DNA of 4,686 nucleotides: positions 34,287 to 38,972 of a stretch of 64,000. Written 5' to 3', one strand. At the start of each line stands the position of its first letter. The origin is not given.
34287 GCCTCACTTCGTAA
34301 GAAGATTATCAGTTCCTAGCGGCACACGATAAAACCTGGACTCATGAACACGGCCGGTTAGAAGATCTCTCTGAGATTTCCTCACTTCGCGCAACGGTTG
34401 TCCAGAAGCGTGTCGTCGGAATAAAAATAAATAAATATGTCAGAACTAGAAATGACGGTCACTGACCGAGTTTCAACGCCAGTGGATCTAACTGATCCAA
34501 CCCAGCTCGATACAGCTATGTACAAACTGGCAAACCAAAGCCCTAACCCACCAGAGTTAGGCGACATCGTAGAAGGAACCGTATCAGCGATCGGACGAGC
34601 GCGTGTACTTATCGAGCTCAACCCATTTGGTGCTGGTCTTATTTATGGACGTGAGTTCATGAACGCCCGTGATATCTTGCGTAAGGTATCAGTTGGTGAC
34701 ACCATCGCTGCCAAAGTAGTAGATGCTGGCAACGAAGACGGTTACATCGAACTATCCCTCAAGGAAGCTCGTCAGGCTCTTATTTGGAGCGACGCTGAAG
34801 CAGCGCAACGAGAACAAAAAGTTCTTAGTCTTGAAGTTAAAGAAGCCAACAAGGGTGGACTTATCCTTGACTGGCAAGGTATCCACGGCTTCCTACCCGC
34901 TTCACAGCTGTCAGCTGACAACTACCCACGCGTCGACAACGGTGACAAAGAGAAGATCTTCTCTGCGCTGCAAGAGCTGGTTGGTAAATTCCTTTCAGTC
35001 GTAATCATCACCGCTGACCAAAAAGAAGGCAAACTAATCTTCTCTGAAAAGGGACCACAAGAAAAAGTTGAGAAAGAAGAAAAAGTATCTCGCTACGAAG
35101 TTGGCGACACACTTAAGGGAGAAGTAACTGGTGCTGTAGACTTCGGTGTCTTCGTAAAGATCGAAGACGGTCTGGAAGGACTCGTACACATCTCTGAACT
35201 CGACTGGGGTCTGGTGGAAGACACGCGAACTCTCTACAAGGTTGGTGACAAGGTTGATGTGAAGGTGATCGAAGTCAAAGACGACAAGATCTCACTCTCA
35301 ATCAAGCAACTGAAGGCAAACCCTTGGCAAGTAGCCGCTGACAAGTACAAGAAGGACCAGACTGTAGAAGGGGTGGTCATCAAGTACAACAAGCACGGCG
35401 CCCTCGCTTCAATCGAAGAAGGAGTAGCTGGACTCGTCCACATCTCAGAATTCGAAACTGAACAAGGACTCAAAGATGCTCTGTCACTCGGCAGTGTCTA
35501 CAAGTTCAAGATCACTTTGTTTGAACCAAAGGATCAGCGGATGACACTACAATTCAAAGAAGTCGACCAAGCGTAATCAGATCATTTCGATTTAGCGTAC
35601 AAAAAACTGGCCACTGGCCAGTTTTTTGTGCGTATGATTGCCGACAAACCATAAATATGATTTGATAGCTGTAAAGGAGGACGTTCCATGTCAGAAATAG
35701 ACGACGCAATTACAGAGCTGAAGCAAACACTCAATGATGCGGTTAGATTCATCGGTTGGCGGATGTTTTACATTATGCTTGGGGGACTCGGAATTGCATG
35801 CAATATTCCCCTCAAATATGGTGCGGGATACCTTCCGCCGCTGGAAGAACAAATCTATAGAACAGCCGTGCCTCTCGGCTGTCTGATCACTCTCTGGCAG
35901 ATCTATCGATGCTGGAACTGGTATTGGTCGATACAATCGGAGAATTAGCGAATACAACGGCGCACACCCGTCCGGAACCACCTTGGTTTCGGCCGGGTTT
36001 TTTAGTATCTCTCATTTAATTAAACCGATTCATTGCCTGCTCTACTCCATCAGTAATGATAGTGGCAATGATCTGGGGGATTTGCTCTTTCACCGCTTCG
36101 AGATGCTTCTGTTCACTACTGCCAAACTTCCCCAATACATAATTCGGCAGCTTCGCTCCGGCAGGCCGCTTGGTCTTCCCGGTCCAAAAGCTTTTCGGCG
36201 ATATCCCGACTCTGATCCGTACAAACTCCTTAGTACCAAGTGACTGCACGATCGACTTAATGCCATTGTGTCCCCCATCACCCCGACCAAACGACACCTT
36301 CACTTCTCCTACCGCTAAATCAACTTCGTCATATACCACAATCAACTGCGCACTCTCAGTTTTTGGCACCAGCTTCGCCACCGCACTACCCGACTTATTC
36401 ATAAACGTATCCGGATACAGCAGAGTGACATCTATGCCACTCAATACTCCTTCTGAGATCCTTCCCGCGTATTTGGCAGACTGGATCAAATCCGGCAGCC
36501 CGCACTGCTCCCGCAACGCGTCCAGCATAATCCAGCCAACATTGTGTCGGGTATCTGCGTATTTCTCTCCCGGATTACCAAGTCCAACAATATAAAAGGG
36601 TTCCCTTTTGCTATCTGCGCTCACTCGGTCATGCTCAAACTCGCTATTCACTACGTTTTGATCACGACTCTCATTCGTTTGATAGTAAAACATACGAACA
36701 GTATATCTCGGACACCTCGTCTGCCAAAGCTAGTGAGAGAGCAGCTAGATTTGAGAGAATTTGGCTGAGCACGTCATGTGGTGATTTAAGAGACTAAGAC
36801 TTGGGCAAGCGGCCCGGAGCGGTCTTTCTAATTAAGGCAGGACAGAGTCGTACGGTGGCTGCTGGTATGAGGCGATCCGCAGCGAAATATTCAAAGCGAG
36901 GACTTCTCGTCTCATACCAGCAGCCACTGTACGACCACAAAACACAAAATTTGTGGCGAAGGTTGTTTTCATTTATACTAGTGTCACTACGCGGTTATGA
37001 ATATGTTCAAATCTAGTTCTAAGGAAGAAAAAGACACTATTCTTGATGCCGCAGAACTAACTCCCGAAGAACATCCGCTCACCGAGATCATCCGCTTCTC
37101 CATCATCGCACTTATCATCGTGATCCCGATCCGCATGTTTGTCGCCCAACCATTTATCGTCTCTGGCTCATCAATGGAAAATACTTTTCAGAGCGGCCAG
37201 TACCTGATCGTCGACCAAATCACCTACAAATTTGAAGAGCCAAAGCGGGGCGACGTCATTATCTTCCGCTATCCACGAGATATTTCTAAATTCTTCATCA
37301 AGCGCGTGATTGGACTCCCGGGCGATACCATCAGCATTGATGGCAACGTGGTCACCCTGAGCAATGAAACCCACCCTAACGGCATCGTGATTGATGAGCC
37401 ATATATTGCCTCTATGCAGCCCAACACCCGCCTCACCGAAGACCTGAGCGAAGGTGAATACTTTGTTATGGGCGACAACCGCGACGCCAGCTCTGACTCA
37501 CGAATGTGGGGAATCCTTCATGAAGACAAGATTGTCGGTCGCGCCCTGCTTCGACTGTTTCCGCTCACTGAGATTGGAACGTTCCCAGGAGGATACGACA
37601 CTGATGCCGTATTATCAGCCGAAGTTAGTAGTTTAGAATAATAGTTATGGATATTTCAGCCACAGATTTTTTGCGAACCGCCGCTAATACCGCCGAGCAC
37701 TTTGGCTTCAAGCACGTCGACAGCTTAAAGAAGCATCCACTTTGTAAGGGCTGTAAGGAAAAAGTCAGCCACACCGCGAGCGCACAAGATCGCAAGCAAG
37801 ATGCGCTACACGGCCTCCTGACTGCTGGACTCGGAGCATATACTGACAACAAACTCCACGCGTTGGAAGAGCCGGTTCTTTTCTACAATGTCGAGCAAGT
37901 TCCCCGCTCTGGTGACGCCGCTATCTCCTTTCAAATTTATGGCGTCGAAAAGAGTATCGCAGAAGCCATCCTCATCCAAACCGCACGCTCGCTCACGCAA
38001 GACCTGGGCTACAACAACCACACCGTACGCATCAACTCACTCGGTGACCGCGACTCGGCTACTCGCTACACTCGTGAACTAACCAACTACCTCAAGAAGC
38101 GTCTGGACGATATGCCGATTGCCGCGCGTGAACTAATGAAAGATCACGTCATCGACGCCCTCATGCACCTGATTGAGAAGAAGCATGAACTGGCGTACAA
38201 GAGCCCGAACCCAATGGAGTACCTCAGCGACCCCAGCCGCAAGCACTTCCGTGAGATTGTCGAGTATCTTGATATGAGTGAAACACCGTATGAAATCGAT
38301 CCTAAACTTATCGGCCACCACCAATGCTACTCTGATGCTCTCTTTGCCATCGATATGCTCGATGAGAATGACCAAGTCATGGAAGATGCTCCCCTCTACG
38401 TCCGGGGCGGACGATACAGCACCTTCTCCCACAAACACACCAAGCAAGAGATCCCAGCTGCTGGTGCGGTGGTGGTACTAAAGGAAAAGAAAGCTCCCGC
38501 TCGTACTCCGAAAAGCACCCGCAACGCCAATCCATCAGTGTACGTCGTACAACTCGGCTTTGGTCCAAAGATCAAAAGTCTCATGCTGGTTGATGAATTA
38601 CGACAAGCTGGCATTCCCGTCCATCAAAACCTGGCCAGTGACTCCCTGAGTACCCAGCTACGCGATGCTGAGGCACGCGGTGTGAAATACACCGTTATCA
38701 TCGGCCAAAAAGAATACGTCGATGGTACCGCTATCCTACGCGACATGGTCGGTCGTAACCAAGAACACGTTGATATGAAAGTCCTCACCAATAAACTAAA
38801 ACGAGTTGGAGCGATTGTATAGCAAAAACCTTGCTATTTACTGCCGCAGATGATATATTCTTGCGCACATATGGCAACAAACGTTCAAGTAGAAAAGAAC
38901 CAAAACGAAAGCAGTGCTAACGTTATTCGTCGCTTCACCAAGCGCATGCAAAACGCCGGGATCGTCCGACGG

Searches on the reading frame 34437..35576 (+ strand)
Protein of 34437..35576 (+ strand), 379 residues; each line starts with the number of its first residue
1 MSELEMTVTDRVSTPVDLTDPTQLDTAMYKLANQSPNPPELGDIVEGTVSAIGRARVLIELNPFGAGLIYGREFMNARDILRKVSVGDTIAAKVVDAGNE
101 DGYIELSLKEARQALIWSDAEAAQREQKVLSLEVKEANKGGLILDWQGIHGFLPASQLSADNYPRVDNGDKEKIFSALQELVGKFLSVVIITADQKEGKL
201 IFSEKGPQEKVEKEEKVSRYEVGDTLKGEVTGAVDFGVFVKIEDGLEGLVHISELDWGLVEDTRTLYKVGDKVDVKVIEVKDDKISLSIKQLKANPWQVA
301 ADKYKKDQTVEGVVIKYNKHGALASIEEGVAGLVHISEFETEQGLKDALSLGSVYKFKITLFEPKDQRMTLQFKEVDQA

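Call 6: search_protein_families(library=pfam, proteins=[window:34437-35576:+], max_evalue=0.01)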
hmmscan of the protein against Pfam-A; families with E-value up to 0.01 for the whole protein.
window:34437-35576:+ (379 aa): 6 families
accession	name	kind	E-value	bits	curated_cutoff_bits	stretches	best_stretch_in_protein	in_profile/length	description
PF00575.29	S1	-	9.1e-44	148.2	22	4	220-290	2-74/74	S1 RNA binding domain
PF23459.1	S1_RRP5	-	3e-09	37.7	27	1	304-342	1-39/72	RRP5 S1 domain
PF13509.12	S1_2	-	0.00012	22.6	21.8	0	223-259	2-38/61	S1 domain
PF21543.3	CvfB_2nd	-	0.00012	22.4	27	0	268-290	52-75/76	Virulence regulatory factor CvfB, second domain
PF21710.3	Spt6_S1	-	0.00031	21.4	27.5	0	237-288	31-83/91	Spt6, S1/OB domain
PF20942.3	DUF4785_2nd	-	0.0054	17.1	30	0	261-300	27-65/105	Domain of unknown function (DUF4785) central domain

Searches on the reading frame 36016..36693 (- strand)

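Call 6: search_protein_families(library=pfam, proteins=[window:36016-36693:-], max_evalue=0.01)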
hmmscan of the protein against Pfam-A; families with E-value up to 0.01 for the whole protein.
window:36016-36693:- (225 aa): 1 family
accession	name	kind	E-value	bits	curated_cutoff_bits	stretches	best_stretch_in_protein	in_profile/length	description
PF01195.25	Pept_tRNA_hydro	-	8.2e-54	182.7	27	1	35-225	2-183/183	Peptidyl-tRNA hydrolase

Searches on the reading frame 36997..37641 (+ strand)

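Call 6: search_protein_families(library=pfam, proteins=[window:36997-37641:+], max_evalue=0.01)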
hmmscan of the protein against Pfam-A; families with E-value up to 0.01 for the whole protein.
window:36997-37641:+ (214 aa): 2 families
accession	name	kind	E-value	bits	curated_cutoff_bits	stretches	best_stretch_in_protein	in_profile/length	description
PF10502.14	Peptidase_S26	-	1.7e-46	158.7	22.9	1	29-187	2-167/168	Signal peptidase, peptidase S26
PF00717.28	Peptidase_S24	-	1.6e-05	25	23.3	1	55-113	40-90/116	Peptidase S24-like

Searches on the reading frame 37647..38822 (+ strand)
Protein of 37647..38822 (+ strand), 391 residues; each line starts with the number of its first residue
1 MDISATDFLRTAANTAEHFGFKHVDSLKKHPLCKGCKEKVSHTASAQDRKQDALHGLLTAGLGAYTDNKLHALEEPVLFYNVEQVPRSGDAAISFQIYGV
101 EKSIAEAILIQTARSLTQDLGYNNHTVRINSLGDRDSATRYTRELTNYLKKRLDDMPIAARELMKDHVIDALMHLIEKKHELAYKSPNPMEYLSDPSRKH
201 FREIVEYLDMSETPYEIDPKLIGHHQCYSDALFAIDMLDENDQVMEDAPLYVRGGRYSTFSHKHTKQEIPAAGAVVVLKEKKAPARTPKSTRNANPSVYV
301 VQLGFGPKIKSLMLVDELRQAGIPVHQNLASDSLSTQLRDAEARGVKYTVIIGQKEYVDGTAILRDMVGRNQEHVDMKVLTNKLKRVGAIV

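Call 6: search_protein_families(library=pfam, proteins=[window:37647-38822:+], max_evalue=0.01)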
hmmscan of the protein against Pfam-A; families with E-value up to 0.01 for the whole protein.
window:37647-38822:+ (391 aa): 1 family
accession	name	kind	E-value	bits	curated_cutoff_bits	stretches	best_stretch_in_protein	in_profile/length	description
PF03129.25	HGTP_anticodon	-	2.2e-11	44.2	21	1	312-385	19-92/94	Anticodon binding domain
